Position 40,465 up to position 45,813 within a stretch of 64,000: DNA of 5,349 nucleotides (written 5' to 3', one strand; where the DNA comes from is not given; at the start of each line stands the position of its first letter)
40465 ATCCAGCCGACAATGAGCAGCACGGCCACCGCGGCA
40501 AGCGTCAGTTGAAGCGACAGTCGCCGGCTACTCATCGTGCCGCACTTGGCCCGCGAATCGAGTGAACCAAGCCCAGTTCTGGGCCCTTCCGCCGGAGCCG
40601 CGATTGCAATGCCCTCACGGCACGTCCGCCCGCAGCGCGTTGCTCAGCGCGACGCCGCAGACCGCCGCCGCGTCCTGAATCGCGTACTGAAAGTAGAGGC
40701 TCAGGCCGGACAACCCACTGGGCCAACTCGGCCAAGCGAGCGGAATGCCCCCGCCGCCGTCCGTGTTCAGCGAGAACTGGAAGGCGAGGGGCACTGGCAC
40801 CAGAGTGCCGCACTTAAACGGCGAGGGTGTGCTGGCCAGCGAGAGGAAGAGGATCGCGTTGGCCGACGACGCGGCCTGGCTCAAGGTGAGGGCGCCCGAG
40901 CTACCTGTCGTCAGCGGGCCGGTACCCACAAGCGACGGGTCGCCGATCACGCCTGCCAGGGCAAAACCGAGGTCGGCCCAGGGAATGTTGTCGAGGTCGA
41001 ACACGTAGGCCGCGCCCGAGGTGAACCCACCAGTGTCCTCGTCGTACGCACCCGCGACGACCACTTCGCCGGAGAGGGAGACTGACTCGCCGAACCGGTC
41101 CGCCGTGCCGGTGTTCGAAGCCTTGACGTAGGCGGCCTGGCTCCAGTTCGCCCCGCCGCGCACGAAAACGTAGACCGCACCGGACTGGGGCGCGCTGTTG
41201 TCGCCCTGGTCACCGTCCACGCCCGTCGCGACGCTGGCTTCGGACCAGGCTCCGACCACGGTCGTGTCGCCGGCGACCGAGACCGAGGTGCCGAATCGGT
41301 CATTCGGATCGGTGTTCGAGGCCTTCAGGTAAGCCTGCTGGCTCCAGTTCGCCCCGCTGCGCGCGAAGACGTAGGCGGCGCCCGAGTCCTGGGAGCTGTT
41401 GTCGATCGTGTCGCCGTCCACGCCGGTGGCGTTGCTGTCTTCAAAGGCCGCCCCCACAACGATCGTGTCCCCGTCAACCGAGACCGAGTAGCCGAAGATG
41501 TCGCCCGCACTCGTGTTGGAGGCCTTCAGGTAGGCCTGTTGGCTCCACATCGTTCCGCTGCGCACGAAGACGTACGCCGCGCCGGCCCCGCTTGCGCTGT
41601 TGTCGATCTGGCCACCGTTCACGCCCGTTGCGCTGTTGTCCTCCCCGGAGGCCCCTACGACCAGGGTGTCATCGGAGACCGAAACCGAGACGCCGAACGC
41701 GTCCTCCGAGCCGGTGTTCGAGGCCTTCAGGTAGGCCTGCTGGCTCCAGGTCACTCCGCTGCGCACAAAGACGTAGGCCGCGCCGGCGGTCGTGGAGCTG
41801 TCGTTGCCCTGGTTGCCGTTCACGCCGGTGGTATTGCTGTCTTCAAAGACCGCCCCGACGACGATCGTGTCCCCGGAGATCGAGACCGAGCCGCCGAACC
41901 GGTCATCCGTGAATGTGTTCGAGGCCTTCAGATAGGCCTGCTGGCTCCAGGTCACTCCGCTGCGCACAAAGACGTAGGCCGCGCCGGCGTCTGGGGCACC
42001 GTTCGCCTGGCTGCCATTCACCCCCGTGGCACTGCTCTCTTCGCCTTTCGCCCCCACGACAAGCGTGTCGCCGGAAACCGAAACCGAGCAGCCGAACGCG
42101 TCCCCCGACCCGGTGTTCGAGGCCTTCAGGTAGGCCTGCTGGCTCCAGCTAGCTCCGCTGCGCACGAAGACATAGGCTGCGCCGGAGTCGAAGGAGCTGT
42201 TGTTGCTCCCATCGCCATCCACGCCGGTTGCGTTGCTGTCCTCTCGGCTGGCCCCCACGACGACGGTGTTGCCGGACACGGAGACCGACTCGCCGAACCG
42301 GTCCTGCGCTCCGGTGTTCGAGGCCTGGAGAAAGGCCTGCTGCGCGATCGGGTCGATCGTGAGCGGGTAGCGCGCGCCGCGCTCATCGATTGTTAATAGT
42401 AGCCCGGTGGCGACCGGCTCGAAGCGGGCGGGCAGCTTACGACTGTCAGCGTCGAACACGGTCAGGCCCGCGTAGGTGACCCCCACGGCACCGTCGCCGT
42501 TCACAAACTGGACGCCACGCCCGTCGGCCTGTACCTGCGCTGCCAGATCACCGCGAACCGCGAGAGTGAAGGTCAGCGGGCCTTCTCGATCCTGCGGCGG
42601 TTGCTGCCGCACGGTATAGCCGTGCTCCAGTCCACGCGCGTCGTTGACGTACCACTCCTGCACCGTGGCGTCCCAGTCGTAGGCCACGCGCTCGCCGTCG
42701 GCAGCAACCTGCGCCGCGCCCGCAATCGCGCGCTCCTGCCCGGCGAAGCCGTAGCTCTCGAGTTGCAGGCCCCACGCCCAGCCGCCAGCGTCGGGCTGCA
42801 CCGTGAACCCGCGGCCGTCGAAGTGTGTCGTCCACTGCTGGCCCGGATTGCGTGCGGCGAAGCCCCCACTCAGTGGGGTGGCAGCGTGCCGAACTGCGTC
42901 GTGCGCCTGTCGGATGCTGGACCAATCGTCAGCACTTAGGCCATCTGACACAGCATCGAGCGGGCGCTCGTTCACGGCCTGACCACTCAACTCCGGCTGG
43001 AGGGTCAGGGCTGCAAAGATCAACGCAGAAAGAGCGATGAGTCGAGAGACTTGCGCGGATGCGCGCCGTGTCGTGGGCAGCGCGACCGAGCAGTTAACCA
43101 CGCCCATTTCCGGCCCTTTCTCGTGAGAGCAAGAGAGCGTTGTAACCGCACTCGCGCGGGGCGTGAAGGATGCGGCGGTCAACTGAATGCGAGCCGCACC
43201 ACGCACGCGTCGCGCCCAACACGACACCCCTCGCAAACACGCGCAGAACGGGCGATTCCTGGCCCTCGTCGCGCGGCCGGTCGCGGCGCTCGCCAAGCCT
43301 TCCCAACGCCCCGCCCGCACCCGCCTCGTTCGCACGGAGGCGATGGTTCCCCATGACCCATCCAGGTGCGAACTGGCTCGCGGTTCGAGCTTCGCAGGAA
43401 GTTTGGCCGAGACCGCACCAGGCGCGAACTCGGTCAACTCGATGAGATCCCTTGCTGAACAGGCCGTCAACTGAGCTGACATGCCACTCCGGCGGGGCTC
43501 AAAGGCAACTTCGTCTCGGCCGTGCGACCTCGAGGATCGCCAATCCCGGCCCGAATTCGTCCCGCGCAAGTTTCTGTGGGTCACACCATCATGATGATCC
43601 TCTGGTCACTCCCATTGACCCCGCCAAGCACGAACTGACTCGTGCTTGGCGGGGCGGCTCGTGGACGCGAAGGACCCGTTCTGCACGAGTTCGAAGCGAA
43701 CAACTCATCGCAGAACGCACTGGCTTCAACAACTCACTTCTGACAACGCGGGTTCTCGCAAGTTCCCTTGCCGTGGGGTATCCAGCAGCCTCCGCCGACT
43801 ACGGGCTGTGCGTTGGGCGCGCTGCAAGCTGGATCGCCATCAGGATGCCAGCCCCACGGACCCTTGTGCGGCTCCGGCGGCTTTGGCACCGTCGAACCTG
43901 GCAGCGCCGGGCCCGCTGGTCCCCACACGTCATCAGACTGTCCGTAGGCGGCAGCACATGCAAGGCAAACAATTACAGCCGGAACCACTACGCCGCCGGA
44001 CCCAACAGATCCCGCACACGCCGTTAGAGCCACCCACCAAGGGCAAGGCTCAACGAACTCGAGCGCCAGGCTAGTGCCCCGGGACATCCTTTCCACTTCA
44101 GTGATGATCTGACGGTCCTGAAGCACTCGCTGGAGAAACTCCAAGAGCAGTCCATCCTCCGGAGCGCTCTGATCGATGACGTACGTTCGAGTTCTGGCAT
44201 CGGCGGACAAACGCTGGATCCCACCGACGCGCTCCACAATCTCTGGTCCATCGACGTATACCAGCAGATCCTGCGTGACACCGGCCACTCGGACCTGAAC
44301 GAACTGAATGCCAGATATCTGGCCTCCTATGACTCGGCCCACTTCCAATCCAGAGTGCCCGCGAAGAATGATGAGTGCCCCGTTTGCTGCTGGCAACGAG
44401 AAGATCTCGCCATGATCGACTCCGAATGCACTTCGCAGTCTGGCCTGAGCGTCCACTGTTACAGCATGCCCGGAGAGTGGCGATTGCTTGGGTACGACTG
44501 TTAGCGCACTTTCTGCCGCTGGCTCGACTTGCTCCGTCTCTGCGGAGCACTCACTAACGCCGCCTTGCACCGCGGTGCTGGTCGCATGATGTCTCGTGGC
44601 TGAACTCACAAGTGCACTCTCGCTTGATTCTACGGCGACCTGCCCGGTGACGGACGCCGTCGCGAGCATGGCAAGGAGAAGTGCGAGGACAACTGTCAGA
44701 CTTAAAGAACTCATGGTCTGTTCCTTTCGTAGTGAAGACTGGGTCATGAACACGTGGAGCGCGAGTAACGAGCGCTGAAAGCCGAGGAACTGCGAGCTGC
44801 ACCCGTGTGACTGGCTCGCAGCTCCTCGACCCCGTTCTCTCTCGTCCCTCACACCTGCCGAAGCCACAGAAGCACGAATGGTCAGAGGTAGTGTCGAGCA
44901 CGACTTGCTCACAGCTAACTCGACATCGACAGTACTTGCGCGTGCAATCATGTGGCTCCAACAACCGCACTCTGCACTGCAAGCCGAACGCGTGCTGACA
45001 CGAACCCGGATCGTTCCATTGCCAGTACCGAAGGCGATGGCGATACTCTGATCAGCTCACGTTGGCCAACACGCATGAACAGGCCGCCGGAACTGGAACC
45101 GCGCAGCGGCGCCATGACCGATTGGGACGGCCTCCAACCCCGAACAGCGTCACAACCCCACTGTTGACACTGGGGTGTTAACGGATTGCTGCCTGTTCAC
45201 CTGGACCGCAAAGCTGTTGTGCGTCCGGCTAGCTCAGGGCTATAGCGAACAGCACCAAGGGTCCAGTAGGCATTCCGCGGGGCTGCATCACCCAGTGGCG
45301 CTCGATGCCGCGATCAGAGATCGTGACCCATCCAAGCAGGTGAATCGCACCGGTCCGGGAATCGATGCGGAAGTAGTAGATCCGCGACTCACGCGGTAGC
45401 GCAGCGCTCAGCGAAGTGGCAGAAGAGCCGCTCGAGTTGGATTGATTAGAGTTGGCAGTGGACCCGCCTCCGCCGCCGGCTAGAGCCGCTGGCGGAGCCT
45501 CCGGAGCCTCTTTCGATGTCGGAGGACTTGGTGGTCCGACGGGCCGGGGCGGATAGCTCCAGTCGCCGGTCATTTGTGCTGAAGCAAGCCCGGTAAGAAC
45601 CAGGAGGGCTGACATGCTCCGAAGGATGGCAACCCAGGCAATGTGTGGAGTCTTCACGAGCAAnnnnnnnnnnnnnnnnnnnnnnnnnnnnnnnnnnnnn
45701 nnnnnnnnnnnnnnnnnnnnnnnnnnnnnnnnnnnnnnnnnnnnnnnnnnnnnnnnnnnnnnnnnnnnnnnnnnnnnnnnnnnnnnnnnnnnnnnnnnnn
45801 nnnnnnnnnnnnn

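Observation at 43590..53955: ~10 kb lower-G+C segment encoding only uncharacterised exported proteins, an HTH protein, an S1 protease lipoprotein and a ParB-like fragment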

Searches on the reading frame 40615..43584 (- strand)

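Call 5: search_protein_families(library=pfam, proteins=[window:40615-43584:-], max_evalue=0.1)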
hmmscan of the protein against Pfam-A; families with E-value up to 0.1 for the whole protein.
window:40615-43584:- (989 aa): 2 families
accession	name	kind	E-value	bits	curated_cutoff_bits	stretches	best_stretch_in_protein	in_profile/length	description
PF14312.12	FG-GAP_2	-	3.4e-83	274.1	23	7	480-539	1-49/49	FG-GAP repeat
PF19023.6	DUF5749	-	0.0067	16.9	28.2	0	693-712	8-27/78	Family of unknown function (DUF5749)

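Call 6: search_protein_families(library=ncbifam, proteins=[window:40615-43584:-], max_evalue=0.1)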
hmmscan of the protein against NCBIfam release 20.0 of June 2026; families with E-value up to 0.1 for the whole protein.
window:40615-43584:- (989 aa): 0 families

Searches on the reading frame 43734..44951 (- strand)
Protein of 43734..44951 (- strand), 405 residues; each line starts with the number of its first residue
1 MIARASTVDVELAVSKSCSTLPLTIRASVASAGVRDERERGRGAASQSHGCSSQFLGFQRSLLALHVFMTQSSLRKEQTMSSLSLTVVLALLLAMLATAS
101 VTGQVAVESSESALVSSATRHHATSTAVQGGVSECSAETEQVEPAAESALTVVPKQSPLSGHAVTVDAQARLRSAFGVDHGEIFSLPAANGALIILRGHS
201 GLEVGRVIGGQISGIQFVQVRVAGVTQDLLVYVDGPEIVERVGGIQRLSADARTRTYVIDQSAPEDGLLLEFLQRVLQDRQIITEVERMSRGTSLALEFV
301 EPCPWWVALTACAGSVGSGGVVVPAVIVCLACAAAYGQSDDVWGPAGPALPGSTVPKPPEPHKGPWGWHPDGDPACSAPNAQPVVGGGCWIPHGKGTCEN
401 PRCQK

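Call 5: search_protein_families(library=pfam, proteins=[window:43734-44951:-], max_evalue=0.1)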
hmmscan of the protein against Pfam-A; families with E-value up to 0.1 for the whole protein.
window:43734-44951:- (405 aa): 0 families

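Call 6: search_protein_families(library=ncbifam, proteins=[window:43734-44951:-], max_evalue=0.1)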
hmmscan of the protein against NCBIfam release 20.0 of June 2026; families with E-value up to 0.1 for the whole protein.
window:43734-44951:- (405 aa): 0 families

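Call 9: search_protein_families(library=padloc, proteins=[window:43734-44951:-], max_evalue=0.1)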
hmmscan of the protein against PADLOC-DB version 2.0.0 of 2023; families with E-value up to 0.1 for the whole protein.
window:43734-44951:- (405 aa): 0 families

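Call 33: search_protein_families(library=phrogs, proteins=[window:43734-44714:-], max_evalue=0.01)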
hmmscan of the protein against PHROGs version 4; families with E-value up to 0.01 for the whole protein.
window:43734-44714:- (326 aa): 0 families

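Call 67: search_protein_families(library=pfam, proteins=[L005:13-1545:+, L005:2827-3603:-, L006:2242-4080:+, L006:10-1032:+, L007:1161-2420:+, L008:1859-3451:+, L008:10-972:+, L010:1130-2359:-, L004:8539-9879:+, L004:11033-12277:+], max_evalue=0.01)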
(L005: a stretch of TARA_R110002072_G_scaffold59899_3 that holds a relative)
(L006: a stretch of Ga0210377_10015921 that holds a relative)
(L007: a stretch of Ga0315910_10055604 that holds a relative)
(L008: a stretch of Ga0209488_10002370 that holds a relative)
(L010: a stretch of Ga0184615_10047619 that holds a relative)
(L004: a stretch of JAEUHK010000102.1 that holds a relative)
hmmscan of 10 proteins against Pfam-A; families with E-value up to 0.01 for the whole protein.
L005:13-1545:+ (510 aa): 1 family
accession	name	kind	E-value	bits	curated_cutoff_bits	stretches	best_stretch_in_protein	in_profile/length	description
PF02128.21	Peptidase_M36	-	6.7e-44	151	23.3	1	174-465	29-350/368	Fungalysin metallopeptidase (M36)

L005:2827-3603:- (258 aa): 0 families

L006:2242-4080:+ (612 aa): 1 family
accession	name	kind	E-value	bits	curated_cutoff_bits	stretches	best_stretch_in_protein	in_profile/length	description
PF00082.27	Peptidase_S8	-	2.7e-30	106.1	21.8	1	205-477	1-275/288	Subtilase family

L006:10-1032:+ (340 aa): 4 families
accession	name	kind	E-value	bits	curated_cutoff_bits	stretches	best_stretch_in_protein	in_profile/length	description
PF00413.30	Peptidase_M10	-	8e-09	36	24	1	143-262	4-127/159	Matrixin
PF01400.30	Astacin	-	1.6e-05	25.1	22.5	1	244-266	79-101/189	Astacin (Peptidase family M12A)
PF13688.12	Reprolysin_5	-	8e-05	23.4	27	1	241-279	139-184/196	Metallo-peptidase family M12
PF11195.14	Tad2-like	-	0.002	19.1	25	0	56-146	4-66/73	Thoeris anti-defense 2-like domain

L007:1161-2420:+ (419 aa): 0 families

L008:1859-3451:+ (530 aa): 2 families
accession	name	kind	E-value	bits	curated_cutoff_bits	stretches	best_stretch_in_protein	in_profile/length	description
PF00144.29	Beta-lactamase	-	3.4e-62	210.9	27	1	104-417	1-313/329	Beta-lactamase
PF11954.13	DUF3471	-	1.1e-10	42.3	29.3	1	443-523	6-98/103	Domain of unknown function (DUF3471)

L008:10-972:+ (320 aa): 1 family
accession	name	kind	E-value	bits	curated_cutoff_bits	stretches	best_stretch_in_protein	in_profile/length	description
PF01734.28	Patatin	-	0.0033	18.1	27.7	1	1-159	30-183/191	Patatin-like phospholipase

L010:1130-2359:- (409 aa): 1 family
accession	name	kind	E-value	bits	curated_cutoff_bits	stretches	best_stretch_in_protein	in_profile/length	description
PF03415.19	Peptidase_C11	-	4.3e-43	148.7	25.8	2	162-403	106-356/359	Clostripain family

L004:8539-9879:+ (446 aa): 0 families

L004:11033-12277:+ (414 aa): 2 families
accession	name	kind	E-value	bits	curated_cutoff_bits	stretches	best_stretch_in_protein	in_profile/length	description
PF00089.32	Trypsin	-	5.3e-13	49.7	20.6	1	136-399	14-220/220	Trypsin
PF13365.12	Trypsin_2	-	5.6e-05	24.3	27.6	1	151-364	1-139/144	Trypsin-like peptidase domain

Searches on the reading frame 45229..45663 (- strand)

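Call 5: search_protein_families(library=pfam, proteins=[window:45229-45663:-], max_evalue=0.1)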
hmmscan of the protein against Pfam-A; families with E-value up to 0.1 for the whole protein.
window:45229-45663:- (144 aa): 0 families

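Call 6: search_protein_families(library=ncbifam, proteins=[window:45229-45663:-], max_evalue=0.1)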
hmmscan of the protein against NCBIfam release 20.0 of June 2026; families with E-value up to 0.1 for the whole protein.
window:45229-45663:- (144 aa): 0 families

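Call 9: search_protein_families(library=padloc, proteins=[window:45229-45663:-], max_evalue=0.1)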
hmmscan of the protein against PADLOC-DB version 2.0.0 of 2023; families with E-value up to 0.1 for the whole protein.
window:45229-45663:- (144 aa): 0 families

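Call 33: search_protein_families(library=phrogs, proteins=[window:45229-45657:-], max_evalue=0.01)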
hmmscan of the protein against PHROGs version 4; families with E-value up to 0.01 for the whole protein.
window:45229-45657:- (142 aa): 0 families

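Call 67: search_protein_families(library=pfam, proteins=[L005:13-1545:+, L005:2827-3603:-, L006:2242-4080:+, L006:10-1032:+, L007:1161-2420:+, L008:1859-3451:+, L008:10-972:+, L010:1130-2359:-, L004:8539-9879:+, L004:11033-12277:+], max_evalue=0.01)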
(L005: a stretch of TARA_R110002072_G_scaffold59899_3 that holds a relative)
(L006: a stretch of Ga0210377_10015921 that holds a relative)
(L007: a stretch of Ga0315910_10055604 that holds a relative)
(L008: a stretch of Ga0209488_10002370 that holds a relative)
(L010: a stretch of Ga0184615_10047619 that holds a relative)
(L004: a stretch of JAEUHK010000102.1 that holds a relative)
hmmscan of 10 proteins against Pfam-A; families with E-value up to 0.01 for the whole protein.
L005:13-1545:+ (510 aa): 1 family
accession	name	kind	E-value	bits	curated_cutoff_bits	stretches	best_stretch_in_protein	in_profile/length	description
PF02128.21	Peptidase_M36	-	6.7e-44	151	23.3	1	174-465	29-350/368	Fungalysin metallopeptidase (M36)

L005:2827-3603:- (258 aa): 0 families

L006:2242-4080:+ (612 aa): 1 family
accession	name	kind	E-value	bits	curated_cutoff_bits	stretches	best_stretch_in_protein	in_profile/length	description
PF00082.27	Peptidase_S8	-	2.7e-30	106.1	21.8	1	205-477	1-275/288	Subtilase family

L006:10-1032:+ (340 aa): 4 families
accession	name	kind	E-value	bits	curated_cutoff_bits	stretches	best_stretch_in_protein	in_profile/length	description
PF00413.30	Peptidase_M10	-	8e-09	36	24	1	143-262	4-127/159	Matrixin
PF01400.30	Astacin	-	1.6e-05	25.1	22.5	1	244-266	79-101/189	Astacin (Peptidase family M12A)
PF13688.12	Reprolysin_5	-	8e-05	23.4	27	1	241-279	139-184/196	Metallo-peptidase family M12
PF11195.14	Tad2-like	-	0.002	19.1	25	0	56-146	4-66/73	Thoeris anti-defense 2-like domain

L007:1161-2420:+ (419 aa): 0 families

L008:1859-3451:+ (530 aa): 2 families
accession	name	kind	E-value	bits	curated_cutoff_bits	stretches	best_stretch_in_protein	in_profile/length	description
PF00144.29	Beta-lactamase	-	3.4e-62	210.9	27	1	104-417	1-313/329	Beta-lactamase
PF11954.13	DUF3471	-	1.1e-10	42.3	29.3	1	443-523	6-98/103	Domain of unknown function (DUF3471)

L008:10-972:+ (320 aa): 1 family
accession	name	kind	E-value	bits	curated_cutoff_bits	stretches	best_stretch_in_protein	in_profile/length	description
PF01734.28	Patatin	-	0.0033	18.1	27.7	1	1-159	30-183/191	Patatin-like phospholipase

L010:1130-2359:- (409 aa): 1 family
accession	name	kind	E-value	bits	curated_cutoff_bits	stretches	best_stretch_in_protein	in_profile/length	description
PF03415.19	Peptidase_C11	-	4.3e-43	148.7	25.8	2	162-403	106-356/359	Clostripain family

L004:8539-9879:+ (446 aa): 0 families

L004:11033-12277:+ (414 aa): 2 families
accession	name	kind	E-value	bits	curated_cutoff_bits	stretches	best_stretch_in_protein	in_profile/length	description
PF00089.32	Trypsin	-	5.3e-13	49.7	20.6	1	136-399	14-220/220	Trypsin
PF13365.12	Trypsin_2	-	5.6e-05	24.3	27.6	1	151-364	1-139/144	Trypsin-like peptidase domain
